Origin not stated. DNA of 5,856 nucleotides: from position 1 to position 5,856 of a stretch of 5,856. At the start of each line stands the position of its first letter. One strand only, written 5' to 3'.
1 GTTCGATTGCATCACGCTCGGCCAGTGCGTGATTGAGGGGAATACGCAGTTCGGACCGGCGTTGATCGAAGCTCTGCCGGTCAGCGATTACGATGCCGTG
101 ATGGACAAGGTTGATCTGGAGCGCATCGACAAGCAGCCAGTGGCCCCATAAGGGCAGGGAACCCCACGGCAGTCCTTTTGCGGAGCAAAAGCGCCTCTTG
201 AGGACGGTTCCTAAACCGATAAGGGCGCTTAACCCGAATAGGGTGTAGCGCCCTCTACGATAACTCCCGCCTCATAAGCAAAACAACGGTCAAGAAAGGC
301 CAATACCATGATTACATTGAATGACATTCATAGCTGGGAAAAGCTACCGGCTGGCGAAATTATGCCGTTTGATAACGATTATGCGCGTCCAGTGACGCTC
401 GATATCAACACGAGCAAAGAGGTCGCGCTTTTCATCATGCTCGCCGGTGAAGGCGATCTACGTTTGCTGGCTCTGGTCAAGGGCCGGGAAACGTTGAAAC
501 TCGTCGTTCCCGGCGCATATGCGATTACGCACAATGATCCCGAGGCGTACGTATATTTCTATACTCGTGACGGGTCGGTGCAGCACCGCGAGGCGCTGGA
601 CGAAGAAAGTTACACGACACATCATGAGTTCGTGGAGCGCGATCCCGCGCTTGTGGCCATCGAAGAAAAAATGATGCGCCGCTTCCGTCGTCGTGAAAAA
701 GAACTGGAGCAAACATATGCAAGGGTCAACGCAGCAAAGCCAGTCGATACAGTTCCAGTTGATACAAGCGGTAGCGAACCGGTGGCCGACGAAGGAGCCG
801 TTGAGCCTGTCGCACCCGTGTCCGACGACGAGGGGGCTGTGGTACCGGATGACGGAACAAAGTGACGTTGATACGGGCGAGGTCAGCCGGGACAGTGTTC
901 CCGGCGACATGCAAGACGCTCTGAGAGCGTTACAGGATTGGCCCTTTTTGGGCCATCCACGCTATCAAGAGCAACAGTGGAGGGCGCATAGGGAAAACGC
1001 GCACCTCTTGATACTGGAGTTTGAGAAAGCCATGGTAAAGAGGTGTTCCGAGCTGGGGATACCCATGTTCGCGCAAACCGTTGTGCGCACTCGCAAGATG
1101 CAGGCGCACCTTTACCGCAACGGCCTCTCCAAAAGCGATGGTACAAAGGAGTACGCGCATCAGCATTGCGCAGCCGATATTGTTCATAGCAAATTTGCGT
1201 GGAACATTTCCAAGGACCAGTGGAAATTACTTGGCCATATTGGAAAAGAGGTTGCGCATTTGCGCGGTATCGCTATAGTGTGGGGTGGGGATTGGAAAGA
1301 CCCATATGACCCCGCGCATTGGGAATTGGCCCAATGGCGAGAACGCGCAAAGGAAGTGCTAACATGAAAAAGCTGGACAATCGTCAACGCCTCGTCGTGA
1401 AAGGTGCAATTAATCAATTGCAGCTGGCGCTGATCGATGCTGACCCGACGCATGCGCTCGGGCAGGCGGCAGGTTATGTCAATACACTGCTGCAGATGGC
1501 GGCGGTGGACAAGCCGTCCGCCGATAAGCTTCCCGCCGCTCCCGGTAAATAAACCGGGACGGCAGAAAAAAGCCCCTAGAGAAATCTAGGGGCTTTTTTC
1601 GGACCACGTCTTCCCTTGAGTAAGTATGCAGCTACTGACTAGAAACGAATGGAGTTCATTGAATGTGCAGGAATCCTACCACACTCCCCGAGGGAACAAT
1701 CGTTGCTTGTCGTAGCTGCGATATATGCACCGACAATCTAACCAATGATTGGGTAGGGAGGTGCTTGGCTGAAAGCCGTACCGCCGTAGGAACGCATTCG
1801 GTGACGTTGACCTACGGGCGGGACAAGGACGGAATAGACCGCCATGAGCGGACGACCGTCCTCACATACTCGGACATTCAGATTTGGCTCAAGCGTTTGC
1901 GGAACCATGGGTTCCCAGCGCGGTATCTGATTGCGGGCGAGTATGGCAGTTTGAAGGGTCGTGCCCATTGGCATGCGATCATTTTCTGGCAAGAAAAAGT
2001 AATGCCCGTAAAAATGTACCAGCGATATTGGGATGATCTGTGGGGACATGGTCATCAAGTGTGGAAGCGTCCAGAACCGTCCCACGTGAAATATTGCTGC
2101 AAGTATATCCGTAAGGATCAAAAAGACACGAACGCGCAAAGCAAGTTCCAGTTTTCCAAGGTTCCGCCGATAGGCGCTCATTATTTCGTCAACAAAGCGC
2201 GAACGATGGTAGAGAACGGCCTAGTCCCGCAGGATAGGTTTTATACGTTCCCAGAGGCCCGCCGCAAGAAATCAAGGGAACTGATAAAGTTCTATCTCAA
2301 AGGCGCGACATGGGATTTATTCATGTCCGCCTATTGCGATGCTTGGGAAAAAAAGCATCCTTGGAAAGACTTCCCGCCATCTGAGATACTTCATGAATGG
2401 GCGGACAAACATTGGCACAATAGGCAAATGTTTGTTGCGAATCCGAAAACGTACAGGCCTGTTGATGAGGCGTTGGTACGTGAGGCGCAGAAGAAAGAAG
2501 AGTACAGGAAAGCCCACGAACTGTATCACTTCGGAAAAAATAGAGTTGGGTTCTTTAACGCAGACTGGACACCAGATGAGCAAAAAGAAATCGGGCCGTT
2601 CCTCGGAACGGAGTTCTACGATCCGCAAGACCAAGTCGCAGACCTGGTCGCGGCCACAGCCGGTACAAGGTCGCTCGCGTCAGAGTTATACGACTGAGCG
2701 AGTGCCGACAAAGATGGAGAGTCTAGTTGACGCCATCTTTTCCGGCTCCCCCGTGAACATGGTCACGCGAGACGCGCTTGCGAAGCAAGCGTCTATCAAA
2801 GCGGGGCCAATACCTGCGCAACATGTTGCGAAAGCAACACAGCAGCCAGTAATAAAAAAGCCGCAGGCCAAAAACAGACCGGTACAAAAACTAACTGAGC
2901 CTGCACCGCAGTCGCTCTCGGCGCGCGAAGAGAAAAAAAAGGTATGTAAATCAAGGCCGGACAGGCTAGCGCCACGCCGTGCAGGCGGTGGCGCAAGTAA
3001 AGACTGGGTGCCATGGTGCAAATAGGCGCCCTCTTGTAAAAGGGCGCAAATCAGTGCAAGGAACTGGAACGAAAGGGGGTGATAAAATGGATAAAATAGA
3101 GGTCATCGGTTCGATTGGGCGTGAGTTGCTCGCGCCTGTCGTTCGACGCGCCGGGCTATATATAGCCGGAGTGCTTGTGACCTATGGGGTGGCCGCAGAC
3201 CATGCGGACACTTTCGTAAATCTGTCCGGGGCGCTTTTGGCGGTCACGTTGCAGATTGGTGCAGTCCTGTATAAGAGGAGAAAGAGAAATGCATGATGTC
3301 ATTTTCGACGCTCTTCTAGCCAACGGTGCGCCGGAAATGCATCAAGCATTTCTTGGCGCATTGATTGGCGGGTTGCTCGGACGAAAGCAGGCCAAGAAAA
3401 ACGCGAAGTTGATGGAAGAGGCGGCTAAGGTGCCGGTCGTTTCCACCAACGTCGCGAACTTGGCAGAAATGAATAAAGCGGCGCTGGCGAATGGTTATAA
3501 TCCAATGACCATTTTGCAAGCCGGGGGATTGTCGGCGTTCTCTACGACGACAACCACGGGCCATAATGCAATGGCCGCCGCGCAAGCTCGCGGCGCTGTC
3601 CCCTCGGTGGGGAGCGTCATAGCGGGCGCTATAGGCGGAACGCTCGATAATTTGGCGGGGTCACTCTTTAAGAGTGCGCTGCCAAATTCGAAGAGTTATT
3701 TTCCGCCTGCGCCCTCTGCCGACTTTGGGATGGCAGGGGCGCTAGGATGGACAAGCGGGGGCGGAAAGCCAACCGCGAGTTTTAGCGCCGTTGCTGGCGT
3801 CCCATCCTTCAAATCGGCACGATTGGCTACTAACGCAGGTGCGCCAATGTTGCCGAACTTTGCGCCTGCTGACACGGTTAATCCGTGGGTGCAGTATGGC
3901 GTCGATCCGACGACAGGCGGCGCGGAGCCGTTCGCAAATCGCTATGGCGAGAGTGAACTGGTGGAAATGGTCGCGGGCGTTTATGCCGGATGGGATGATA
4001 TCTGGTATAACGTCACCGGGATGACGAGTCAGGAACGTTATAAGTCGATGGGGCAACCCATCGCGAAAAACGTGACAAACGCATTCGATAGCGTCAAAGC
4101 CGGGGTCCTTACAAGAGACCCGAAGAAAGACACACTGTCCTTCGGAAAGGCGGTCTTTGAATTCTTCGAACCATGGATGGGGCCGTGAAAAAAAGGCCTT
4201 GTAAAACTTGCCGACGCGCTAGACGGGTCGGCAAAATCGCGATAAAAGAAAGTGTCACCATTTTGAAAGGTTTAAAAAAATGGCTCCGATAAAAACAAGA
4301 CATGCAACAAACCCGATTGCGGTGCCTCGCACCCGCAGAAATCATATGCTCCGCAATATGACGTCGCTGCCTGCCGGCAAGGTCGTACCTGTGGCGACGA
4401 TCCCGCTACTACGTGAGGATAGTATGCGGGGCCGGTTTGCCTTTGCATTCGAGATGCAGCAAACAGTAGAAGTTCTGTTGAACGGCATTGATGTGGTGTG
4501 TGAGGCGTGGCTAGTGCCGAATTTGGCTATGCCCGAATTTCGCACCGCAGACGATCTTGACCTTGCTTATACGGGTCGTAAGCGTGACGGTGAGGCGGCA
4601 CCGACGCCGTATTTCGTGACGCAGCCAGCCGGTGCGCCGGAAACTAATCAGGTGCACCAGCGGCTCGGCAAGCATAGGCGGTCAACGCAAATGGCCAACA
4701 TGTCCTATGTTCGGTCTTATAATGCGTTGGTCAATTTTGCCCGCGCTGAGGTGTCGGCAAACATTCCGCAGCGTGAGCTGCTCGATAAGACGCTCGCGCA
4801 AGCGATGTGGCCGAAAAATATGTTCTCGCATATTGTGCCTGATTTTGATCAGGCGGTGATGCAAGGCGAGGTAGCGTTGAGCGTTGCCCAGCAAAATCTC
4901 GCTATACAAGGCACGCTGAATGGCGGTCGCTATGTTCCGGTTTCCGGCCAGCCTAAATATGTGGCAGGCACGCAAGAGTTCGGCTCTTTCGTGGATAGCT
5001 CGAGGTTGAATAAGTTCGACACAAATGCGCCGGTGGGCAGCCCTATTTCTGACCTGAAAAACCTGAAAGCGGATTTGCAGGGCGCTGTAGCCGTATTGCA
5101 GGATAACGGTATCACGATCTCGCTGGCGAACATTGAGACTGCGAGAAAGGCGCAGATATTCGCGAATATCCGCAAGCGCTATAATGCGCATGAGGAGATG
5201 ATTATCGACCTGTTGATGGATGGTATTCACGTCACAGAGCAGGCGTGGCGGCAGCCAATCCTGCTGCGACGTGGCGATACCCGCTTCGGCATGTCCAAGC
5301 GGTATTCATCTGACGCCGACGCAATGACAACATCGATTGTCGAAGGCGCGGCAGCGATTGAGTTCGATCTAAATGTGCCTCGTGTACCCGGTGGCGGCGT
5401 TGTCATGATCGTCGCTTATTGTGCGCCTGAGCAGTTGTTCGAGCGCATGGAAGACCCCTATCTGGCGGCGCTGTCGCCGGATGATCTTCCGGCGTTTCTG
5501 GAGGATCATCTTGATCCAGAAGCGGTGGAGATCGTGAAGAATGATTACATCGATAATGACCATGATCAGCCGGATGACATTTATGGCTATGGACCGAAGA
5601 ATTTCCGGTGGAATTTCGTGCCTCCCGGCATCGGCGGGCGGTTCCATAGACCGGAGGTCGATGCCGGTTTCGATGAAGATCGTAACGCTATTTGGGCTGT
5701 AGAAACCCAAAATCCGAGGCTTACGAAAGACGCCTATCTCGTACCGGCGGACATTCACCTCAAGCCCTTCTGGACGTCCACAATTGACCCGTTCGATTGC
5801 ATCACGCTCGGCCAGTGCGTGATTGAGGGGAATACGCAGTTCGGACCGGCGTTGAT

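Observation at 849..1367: M15/LAS zinc peptidase encoded by a microvirus: enzymatic peptidoglycan hydrolysis instead of, or alongside, single-gene lysis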

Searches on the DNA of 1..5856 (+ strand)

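Call 11: search_dna_similar(query=window:1-5856:+, collection=phages, mode=distant, max_rows=15)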
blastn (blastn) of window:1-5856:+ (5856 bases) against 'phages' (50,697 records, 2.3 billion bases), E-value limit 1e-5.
Records with a match: 34; places in all: 34; records where one place covers at least 80% of the query: 0.
Best place of each record, by identity: 60-80% 34.
By first word of the organism name: Rhizobium 25; Tortoise 5; Flyfo 4.
By host as written in the record: Gopherus morafkai 5; Pteropus tonganus 4; Rhizobium etli T3_4 2; Rhizobium etli T1_10 2; Rhizobium etli T3_5 2; R. phaseoli sv. phaseoli GR14 1; Rhizobium phaseoli N2_10 1; Rhizobium etli N6212 1; and 16 more.
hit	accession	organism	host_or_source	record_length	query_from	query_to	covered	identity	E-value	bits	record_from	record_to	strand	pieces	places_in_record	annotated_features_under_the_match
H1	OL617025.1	Flyfo microvirus Tbat2_108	Pteropus tonganus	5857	1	5856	40%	68.7%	5e-96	856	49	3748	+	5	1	major capsid protein | hypothetical protein (x3) | replication initiator protein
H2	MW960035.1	Rhizobium phage RHph_X92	R. phaseoli sv. phaseoli GR14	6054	1307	5811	31%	68.1%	2e-51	592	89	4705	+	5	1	putative major capsid protein | replication VP4-like protein | hypothetical protein (x3) | putative endolysin protein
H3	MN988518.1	Rhizobium phage RHph_N2_10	Rhizobium phaseoli N2_10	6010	1146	5848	27%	67.7%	1e-52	496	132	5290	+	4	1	putative major capsid protein | replication VP4-like protein | hypothetical protein (x4) | endolysin protein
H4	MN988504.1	Rhizobium phage RHph_N25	Rhizobium etli N6212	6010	1215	5848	26%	67.9%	2e-51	489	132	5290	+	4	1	putative major capsid protein | replication VP4-like protein | hypothetical protein (x4) | endolysin protein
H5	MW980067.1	Rhizobium phage RHEph17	Rhizobium etli sv. phaseoli N741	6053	1215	5848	21%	70.1%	7e-63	538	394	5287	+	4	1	putative major capsid protein | replication VP4-like protein | hypothetical protein (x4) | endolysin protein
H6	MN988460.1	Rhizobium phage RHph_TM23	Rhizobium etli N621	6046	1215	5848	21%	69.4%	1e-47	497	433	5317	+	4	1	putative major capsid protein | replication VP4-like protein | hypothetical protein (x4) | endolysin protein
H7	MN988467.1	Rhizobium phage RHph_TM36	Rhizobium phaseoli GR56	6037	1215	5848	21%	69.4%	1e-47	497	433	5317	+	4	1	putative major capsid protein | replication VP4-like protein | hypothetical protein (x4) | endolysin protein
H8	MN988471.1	Rhizobium phage RHph_TM3_3_14A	Rhizobium etli T3_14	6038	1215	5848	21%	69.4%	1e-47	497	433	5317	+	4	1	putative major capsid protein | replication VP4-like protein | hypothetical protein (x4) | endolysin protein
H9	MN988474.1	Rhizobium phage RHph_TM3_3_4B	Rhizobium etli T3_4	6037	1215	5848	21%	69.4%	1e-47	497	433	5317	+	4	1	putative major capsid protein | replication VP4-like protein | hypothetical protein (x4) | endolysin protein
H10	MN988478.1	Rhizobium phage RHph_TM3_3_7A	Rhizobium etli T3_7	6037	1215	5848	21%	69.4%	1e-47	497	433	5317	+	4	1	putative major capsid protein | replication VP4-like protein | hypothetical protein (x4) | endolysin protein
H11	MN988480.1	Rhizobium phage RHph_TM1_10A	Rhizobium etli T1_10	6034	1215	5848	21%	69.6%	1e-47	487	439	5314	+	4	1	putative major capsid protein | replication VP4-like protein | hypothetical protein (x4) | endolysin protein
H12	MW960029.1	Rhizobium phage RHph_X94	R. phaseoli GR75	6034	1215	5848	21%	69.6%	1e-47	487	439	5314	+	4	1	putative major capsid protein | replication VP4-like protein | hypothetical protein (x4) | putative endolysin protein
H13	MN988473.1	Rhizobium phage RHph_TM1_10B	Rhizobium etli T1_10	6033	1215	5848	21%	69.3%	1e-46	484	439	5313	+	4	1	putative major capsid protein | replication VP4-like protein | hypothetical protein (x4) | endolysin protein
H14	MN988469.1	Rhizobium phage RHph_TM3_3_5A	Rhizobium etli T3_5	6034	1215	5848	19%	70.1%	9e-49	489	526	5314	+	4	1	putative major capsid protein | replication VP4-like protein | hypothetical protein (x4) | endolysin protein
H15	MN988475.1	Rhizobium phage RHph_TM3_3_5B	Rhizobium etli T3_5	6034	1215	5848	19%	70.1%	9e-49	489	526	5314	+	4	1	putative major capsid protein | replication VP4-like protein | hypothetical protein (x4) | endolysin protein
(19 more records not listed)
